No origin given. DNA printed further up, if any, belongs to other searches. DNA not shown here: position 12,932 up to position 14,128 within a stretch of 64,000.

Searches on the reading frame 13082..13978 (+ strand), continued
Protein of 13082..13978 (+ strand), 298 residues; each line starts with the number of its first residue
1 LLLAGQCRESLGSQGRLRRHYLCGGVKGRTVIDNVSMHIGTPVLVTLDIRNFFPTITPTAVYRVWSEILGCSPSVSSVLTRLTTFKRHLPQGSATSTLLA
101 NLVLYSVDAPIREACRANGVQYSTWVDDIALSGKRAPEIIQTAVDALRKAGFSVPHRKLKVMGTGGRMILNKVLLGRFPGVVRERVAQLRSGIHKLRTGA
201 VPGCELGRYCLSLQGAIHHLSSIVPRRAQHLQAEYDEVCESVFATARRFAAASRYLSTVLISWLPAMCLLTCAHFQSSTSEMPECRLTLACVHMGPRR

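Call 73: search_protein_families(library=padloc, proteins=[P0053, P0058, P0119], max_evalue=0.001)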
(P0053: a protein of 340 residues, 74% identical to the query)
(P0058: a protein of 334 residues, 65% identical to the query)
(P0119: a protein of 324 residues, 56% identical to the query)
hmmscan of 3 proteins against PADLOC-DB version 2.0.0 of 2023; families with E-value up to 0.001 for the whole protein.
P0053 (340 aa): 55 families (the best 25 are shown)
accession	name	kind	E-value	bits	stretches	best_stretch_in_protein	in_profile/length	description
PDLC02952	RT_VI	-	1.7e-63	212.5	1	21-308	6-277/279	-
PDLC02949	RT_other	-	3.4e-50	169.7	2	165-321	311-472/481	-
PDLC03740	RT_outgroup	-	3.9e-49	166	2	165-316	248-404/407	retron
PDLC02942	RT_III-A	-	3.7e-45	152.5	1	24-306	45-324/341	-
PDLC02944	RT_III-A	-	1.5e-42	144.6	2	167-326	204-377/597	-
PDLC02941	RT_II-A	-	2.7e-42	143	1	23-312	15-291/309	-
PDLC03739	RT_Ec107-like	-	8e-42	141.6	1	69-274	48-254/307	retron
PDLC02943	RT_III-A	-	6.3e-41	138.3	1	22-277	23-270/322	-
PDLC02946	RT_III-A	-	1.3e-40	137.5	1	69-273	73-277/330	-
PDLC02956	RT_XIII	-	4.4e-40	136.1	1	70-323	157-429/469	-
PDLC02960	RT-Protease_XI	-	2.8e-38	130.2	1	25-277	10-265/506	single gene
PDLC02959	RT-Protease_XI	-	2.8e-38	130.1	1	24-277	11-268/510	single gene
PDLC02961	RT-TIR_XII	-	9.1e-38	128.3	1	69-279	55-278/475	single gene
PDLC02962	RT-TIR_XII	-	1.2e-37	127.9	1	23-278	16-275/478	single gene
PDLC02955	RT_X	-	4.1e-36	122.8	1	28-276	4-243/272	-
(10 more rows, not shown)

P0058 (334 aa): 55 families (the best 25 are shown)
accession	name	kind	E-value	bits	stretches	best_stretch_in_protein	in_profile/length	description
PDLC02952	RT_VI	-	8.1e-61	203.7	1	22-307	8-277/279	-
PDLC02942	RT_III-A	-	6.8e-46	154.9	1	22-273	44-286/341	-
PDLC02946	RT_III-A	-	2.7e-44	149.7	1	24-254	38-259/330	-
PDLC02949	RT_other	-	1.3e-43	147.9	2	164-318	311-470/481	-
PDLC02941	RT_II-A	-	1.3e-43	147.3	1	63-309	47-289/309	-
PDLC03740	RT_outgroup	-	3.5e-43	146.4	1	65-313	131-402/407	retron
PDLC02944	RT_III-A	-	7e-43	145.6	2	166-302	204-347/597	-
PDLC02943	RT_III-A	-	2.7e-42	142.8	1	24-277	26-271/322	-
PDLC03739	RT_Ec107-like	-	2.4e-41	140.1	1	65-271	45-252/307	retron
PDLC02956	RT_XIII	-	1.7e-38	130.8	1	53-320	141-427/469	-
PDLC02955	RT_X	-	1.4e-36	124.3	1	56-276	24-244/272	-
PDLC02961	RT-TIR_XII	-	3.3e-34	116.6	1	57-283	44-282/475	single gene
PDLC02960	RT-Protease_XI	-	4.5e-34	116.3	1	49-283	29-272/506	single gene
PDLC02940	RT_II-A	-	4.9e-34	115.8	1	24-288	188-447/477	-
PDLC02962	RT-TIR_XII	-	6.8e-34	115.5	1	63-279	48-276/478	single gene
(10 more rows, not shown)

P0119 (324 aa): 54 families (the best 25 are shown)
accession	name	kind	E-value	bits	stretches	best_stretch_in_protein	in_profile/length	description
PDLC02952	RT_VI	-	1.3e-60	203.1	1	12-299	5-276/279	-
PDLC02942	RT_III-A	-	6e-53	178.1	1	18-302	47-328/341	-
PDLC03739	RT_Ec107-like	-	3.1e-50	169.3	1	61-299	48-295/307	retron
PDLC02941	RT_II-A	-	2.3e-49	166.2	1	13-301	13-288/309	-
PDLC02949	RT_other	-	8.8e-47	158.4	1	61-305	197-464/481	-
PDLC03740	RT_outgroup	-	1.6e-46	157.4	2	157-303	248-399/407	retron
PDLC02946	RT_III-A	-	2.2e-46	156.5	1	60-265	72-277/330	-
PDLC02943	RT_III-A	-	2.4e-46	156.1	1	59-302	59-309/322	-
PDLC02956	RT_XIII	-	1.4e-43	147.6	2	157-315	269-429/469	-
PDLC02961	RT-TIR_XII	-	1.9e-41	140.5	1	61-270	55-277/475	single gene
PDLC02959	RT-Protease_XI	-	2.9e-41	140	1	59-270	45-269/510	single gene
PDLC02960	RT-Protease_XI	-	3.6e-41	139.7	1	59-269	43-265/506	single gene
PDLC02962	RT-TIR_XII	-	6.1e-41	138.8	1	61-269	53-274/478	single gene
PDLC02944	RT_III-A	-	6.8e-41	139.1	2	159-308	204-367/597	-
PDLC02940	RT_II-A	-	1.9e-39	133.6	1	12-266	183-430/477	-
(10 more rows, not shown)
